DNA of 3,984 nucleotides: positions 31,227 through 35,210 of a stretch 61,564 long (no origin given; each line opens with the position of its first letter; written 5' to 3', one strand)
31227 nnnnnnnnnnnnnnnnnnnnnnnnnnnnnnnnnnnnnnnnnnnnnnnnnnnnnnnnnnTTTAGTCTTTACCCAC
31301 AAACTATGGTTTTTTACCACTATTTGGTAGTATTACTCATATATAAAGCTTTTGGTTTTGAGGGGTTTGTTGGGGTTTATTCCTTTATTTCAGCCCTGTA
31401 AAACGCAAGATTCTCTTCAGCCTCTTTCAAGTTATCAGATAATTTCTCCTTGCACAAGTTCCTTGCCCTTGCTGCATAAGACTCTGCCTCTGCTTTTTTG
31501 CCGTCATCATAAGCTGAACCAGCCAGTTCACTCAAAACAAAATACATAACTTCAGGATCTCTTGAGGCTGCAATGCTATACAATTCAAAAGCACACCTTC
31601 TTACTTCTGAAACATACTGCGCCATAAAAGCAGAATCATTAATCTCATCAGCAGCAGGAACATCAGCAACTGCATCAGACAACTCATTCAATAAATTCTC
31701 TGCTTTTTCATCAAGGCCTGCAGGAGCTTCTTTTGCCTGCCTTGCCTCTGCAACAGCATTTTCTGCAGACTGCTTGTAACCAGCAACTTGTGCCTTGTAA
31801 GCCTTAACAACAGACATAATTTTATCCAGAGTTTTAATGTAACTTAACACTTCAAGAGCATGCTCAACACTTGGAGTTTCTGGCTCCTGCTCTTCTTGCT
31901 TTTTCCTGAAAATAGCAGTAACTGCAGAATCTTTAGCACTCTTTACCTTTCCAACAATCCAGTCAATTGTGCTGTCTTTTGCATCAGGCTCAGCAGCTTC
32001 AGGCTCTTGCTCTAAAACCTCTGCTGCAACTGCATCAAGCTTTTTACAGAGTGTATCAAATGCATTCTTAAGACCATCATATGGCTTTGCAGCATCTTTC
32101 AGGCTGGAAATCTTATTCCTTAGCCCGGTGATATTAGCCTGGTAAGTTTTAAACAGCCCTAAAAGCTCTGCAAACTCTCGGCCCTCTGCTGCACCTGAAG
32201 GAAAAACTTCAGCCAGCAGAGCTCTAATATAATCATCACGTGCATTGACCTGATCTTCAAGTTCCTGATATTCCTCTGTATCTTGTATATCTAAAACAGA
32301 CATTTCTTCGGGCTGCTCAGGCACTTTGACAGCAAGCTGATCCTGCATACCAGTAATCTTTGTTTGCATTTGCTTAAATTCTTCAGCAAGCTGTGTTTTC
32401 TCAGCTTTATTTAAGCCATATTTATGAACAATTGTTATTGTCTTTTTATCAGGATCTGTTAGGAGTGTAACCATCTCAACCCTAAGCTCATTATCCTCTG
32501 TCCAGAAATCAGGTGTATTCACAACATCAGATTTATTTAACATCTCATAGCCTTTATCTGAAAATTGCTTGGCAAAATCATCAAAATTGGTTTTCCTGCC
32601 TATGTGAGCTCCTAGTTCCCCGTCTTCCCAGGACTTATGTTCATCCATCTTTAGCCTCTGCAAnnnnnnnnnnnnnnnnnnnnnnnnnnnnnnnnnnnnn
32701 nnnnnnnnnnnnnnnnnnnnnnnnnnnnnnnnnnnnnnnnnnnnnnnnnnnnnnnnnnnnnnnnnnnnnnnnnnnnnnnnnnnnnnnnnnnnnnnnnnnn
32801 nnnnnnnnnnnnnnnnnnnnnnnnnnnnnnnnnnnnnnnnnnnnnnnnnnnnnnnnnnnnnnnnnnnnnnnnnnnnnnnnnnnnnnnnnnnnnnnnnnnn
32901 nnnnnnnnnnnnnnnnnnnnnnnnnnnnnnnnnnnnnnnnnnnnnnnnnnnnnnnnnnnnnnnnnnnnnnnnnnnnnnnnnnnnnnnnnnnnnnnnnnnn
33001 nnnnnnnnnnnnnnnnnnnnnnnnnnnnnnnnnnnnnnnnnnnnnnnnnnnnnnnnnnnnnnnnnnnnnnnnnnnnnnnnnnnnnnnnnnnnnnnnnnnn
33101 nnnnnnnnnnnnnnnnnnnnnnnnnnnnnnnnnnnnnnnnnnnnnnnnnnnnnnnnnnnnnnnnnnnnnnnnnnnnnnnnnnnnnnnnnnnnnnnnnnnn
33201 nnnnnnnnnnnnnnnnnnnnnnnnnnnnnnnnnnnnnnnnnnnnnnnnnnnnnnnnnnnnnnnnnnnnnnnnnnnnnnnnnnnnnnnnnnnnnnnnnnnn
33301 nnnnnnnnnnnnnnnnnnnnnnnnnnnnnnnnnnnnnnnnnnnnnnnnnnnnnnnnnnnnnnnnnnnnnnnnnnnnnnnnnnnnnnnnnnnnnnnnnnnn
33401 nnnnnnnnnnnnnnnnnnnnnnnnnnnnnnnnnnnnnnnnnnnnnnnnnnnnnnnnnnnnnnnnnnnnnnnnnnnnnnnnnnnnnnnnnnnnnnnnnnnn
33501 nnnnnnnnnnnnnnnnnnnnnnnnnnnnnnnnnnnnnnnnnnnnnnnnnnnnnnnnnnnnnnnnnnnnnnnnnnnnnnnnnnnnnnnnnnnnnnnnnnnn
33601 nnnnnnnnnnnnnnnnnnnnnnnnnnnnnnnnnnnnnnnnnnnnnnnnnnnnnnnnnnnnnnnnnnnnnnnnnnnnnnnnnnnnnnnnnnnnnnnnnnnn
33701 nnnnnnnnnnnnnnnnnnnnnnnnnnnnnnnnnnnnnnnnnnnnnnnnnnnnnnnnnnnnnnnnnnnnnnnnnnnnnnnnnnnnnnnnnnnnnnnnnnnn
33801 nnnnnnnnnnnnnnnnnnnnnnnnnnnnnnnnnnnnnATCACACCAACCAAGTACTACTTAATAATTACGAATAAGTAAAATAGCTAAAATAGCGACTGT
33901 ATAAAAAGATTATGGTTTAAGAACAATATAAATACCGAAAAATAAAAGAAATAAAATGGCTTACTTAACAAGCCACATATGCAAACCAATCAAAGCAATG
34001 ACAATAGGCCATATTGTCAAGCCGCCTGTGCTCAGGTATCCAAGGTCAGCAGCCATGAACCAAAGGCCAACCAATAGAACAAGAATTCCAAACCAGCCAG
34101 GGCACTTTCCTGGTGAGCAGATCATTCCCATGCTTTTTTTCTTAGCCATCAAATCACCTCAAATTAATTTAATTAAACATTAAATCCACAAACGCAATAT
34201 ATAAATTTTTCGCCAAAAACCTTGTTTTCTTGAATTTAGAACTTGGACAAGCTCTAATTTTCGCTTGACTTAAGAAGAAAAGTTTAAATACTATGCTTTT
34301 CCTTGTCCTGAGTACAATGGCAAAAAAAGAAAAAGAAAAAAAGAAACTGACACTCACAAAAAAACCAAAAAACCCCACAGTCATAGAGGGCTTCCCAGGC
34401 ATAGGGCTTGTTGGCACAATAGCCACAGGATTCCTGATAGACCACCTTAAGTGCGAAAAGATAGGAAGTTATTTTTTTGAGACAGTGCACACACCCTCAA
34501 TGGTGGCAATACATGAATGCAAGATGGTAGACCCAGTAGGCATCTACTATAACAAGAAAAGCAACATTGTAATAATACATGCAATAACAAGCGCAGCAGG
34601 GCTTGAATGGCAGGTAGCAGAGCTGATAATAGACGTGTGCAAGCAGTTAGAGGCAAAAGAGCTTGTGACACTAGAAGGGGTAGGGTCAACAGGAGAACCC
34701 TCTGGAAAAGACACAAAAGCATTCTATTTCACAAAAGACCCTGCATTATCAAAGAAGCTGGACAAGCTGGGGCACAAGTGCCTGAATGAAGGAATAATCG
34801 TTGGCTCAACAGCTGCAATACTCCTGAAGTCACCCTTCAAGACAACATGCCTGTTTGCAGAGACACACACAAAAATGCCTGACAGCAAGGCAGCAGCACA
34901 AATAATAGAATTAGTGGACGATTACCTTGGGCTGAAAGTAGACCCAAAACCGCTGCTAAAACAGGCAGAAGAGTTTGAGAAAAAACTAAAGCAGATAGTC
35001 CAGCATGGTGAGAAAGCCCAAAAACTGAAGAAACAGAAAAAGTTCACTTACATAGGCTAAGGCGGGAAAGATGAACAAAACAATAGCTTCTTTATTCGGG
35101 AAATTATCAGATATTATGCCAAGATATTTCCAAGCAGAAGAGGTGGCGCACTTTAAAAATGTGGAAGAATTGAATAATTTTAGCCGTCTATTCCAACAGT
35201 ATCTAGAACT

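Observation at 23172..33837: Candidate undescribed system: FHA-caspase fusion, Hanks kinase, membrane coiled-coil giant and four paralogous acidic coiled-coil proteins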

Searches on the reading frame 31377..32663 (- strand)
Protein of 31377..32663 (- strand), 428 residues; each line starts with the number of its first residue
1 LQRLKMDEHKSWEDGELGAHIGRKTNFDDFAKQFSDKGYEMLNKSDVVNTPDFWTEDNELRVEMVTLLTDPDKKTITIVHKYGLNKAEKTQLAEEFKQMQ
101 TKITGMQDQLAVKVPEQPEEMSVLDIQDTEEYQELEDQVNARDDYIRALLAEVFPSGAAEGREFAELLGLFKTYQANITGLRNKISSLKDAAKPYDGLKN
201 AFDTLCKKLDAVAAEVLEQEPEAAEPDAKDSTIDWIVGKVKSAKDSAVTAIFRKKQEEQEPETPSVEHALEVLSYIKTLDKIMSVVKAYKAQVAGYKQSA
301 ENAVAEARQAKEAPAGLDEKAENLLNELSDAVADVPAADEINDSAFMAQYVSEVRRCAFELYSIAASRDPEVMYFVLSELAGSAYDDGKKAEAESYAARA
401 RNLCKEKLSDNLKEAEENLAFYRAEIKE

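Call 3: search_protein_families(library=pfam, proteins=[window:31377-32663:-], max_evalue=1)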
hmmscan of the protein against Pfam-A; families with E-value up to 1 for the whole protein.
window:31377-32663:- (428 aa): 6 families
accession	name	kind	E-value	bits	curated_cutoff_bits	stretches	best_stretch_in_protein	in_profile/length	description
PF12296.13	HsbA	-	0.015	16.2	33.5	1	172-230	2-66/121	Hydrophobic surface binding protein A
PF13374.12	TPR_10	-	0.051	14.1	27.5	1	377-410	5-38/42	Tetratricopeptide repeat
PF08805.16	PilS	-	0.13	12.7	22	0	278-350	10-79/138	PilS N terminal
PF05531.17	NPV_P10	-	0.41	11.6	29.8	0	177-216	19-58/75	Nucleopolyhedrovirus P10 protein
PF04632.18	FUSC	-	0.48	9.4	30.9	1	271-373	227-332/660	Fusaric acid resistance protein family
PF04513.17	Baculo_PEP_C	-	0.88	10.1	38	0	90-141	34-85/140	Baculovirus polyhedron envelope protein, PEP, C terminus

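Call 4: search_protein_families(library=padloc, proteins=[window:31377-32663:-], max_evalue=1)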
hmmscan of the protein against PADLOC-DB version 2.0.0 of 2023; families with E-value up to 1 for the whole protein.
window:31377-32663:- (428 aa): 2 families
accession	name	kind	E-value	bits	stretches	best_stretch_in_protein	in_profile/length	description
PDLC03859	LmuB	-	0.0063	13.8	1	92-427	198-459/611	-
PDLC01085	C3a181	-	0.035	12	1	56-113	74-124/226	Diadenylate cyclase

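Call 54: find_homologous_proteins(query=window:31377-32663:-, max_evalue=0.001)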
Query window:31377-32663:- (428 aa): 4 proteins with E <= 0.001 among 8000 candidates.
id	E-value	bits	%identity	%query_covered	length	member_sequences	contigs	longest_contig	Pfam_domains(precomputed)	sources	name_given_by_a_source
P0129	3.4e-269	910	100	99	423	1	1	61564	-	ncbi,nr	ncbi:hypothetical protein GF343_03440 [Candidatus Woesearchaeota archaeon]|nr:hypothetical protein [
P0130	7.9e-102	360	63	73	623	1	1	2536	-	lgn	-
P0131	2.7e-81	292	71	54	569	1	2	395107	-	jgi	-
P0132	6.7e-31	126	38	67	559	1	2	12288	-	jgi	jgi:hypothetical protein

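Call 55: find_encoding_contigs(protein=P0132, flank=10000, max_places=2)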
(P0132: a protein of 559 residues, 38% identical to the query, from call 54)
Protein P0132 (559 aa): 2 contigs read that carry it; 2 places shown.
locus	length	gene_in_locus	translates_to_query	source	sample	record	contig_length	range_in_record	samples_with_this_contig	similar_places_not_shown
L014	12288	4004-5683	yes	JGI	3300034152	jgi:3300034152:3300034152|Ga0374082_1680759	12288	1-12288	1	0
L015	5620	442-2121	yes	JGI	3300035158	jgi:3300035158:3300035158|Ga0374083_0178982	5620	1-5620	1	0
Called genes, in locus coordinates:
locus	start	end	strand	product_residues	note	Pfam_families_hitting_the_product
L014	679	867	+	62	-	-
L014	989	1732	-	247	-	PF09754:PAC2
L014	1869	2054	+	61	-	-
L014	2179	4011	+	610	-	-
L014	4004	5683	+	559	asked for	-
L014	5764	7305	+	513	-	-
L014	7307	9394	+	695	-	PF28019:HmpF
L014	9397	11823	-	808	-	-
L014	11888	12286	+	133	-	?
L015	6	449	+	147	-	-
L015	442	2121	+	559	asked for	-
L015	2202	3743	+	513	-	-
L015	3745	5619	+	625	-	?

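Call 56: search_protein_families(library=pfam, proteins=[L014:7307-9394:+, L014:5764-7305:+, L014:4004-5683:+, L014:2179-4011:+, L014:9397-11823:-], max_evalue=0.01)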
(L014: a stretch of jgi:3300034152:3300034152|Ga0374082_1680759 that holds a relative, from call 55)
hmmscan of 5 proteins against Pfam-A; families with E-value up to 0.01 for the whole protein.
L014:7307-9394:+ (695 aa): 2 families
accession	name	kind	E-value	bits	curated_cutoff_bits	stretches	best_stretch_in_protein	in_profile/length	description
PF25450.1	Rab11-FIP3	-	0.00015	22.5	31.9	1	358-432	49-123/125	Rab11-FIP3-like domain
PF21007.2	FBF1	-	0.0024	16.9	45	1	267-422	299-452/524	Fas-binding factor 1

L014:5764-7305:+ (513 aa): 0 families

L014:4004-5683:+ (559 aa): 1 family
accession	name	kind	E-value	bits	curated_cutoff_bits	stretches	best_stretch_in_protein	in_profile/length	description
PF08581.15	Tup_N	-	6.4e-05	23.6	28.7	1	129-195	5-71/77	Tup N-terminal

L014:2179-4011:+ (610 aa): 0 families

L014:9397-11823:- (808 aa): 1 family
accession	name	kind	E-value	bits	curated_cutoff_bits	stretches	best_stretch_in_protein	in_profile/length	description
PF18351.6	Ago_N_1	-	0.0083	17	25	1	692-749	33-92/95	Fungal Argonaute N-terminal domain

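Call 65: predict_structure(alignment_id=A4)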
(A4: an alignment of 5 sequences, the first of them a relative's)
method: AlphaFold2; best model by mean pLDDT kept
length: 423 residues; sequences in the alignment: 5
mean_pLDDT: 58.9   pTM: 0.29
mean pLDDT of the five models: 58.9, 54.8, 54.1, 53.9, 53.3
residues with pLDDT >= 90: 23; 70-90: 93; 50-70: 171; < 50: 136
segments of 3 or more residues with pLDDT < 50: 1-20, 44-50, 52-55, 76-84, 100-102, 104-119, 148-155, 186-201, 203-223, 248-259, 301-311
pLDDT, mean of each block of 10 residues (from residue 1): 30 39 65 69 48 48 65 52 48 53 43 37 64 66 52 48 56 57 48 42 45 38 52 59 53 45 52 56 57 51 44 67 71 72 74 77 78 89 87 90 91 92 75
secondary structure, 60 per line:
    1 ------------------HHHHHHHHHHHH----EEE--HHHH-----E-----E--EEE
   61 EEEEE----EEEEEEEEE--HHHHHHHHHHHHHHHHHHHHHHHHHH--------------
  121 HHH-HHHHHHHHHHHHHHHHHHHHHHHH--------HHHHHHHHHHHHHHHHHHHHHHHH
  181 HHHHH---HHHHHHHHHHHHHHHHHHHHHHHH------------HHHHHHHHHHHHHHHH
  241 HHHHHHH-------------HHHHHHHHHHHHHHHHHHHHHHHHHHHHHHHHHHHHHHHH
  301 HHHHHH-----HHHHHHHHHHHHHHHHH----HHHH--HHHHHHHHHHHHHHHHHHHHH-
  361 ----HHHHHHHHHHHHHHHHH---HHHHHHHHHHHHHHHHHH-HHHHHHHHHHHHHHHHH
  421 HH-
elements in order: H19-30 E35-37 H40-43 E58-65 E70-78 H81-106 H125-148 H157-185 H189-212 H225-247 H261-306 H312-328 H333-336 H339-359 H365-381 H385-402 H404-422

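Call 68: fold_search(model_id=the predicted structure, library=pdb)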
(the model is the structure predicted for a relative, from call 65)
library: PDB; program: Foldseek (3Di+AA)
matches with E <= 10: 539; with E <= 0.001: 0
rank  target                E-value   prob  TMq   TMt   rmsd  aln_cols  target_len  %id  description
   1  8eq8_A                3.5e-02  0.89  0.15  0.25  23.7       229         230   14  The crystal structure of 14-3-3 Beta containing 3-nitrotyrosine at position Y130 (released 2023-01-25)
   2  6fna_B                5.1e-02  0.93  0.15  0.25  25.6       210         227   10  Mono- and bivalent 14-3-3 inhibitors for characterizing supramolecular lysine-PEG interactions in proteins (released 2018-07-04)
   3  6fn9_A                5.9e-02  0.96  0.16  0.28  25.8       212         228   11  Mono- and bivalent 14-3-3 inhibitors for characterizing supramolecular lysine-PEG interactions in proteins (released 2018-07-04)
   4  6zc9_A                8.1e-02  0.75  0.15  0.26  28.3       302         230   12  Structure of 14-3-3 gamma in complex with Nedd4-2 14-3-3 binding motif Ser448 (released 2021-07-21)
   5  8anc_A                1.1e-01  0.66  0.15  0.24  25.8       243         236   14  14-3-3 sigma sirtuin-3 phospho-peptide complex (released 2023-08-16)
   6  7obt_A                1.2e-01  0.63  0.15  0.24  25.9       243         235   15  Crystal structure of 14-3-3 sigma in complex with RIPK2 phosphopeptide and stabilizer Fusicoccin-A (released 2022-05-04)
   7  6fnc_A                1.2e-01  0.85  0.16  0.28  23.1       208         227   12  Mono- and bivalent 14-3-3 inhibitors for characterizing supramolecular lysine-PEG interactions in proteins (released 2018-07-04)
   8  5wfx_A                1.2e-01  0.69  0.15  0.26  23.6       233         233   13  Structural basis for the interaction of 14-3-3beta with Tricarboxylic Acid Cycle intermediate Malate (released 2018-05-16)
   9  5iqp_B                1.4e-01  0.75  0.17  0.29  25.8       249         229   12  14-3-3 PROTEIN TAU ISOFORM (released 2016-03-23)
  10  6xns_D                1.5e-01  0.25  0.11  0.13  23.6       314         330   15  C3_crown-05 (released 2020-12-23)
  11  7d8p_A                1.5e-01  0.63  0.15  0.25  28.4       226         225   14  CRTC1 pSer151 peptide in complex with 14-3-3 zeta (released 2021-02-24)
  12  5m35_B                1.5e-01  0.60  0.15  0.25  28.3       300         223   11  The molecular tweezer CLR01 stabilizes a disordered protein-protein interface (released 2017-11-15)
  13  6kzh_B                1.5e-01  0.60  0.15  0.25  29.2       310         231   12  14-3-3 protein in Complex with CIC S173 phosphorylated peptide (released 2020-09-30)
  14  8p1h_A                1.6e-01  0.75  0.15  0.23  25.9       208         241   12  Crystal structure of the chimera of human 14-3-3 zeta and phosphorylated cytoplasmic loop fragment of the alpha7 acety (released 2023-10-18)
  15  5mhc_A                1.6e-01  0.57  0.15  0.24  25.7       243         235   15  Crystal structure of 14-3-3sigma and a p53 C-terminal 12-mer synthetic phosphopeptide (released 2017-10-04)
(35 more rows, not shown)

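Call 79: search_protein_families(library=ncbifam, proteins=[window:31377-32663:-], max_evalue=0.01)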
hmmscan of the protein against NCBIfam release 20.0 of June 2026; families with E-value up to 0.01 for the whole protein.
window:31377-32663:- (428 aa): 1 family
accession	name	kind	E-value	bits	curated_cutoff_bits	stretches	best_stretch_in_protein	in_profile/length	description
TIGR04527.1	mycoplas_twoTM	subfamily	0.0032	17.2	125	0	276-344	67-139/248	MG_279/MG_280 family protein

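Call 80: search_protein_families(library=phrogs, proteins=[window:31377-32663:-], max_evalue=0.001)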
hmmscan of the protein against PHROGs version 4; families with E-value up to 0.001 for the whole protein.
window:31377-32663:- (428 aa): 0 families

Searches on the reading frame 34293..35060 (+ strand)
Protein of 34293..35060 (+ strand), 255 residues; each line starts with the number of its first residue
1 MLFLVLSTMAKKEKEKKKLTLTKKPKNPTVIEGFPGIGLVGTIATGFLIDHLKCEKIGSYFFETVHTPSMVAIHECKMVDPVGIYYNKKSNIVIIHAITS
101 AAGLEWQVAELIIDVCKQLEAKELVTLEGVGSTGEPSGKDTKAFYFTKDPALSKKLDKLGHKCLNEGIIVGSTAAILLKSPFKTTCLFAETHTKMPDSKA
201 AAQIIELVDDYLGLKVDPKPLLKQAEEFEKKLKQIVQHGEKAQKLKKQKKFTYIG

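Call 30: search_protein_families(library=pfam, proteins=[window:34293-35060:+], max_evalue=0.01)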
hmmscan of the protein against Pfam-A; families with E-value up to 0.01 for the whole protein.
window:34293-35060:+ (255 aa): 1 family
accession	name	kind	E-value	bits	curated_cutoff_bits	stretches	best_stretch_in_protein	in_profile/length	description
PF09754.15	PAC2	-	5.7e-34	118.3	25.8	1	30-235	1-214/215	PAC2 family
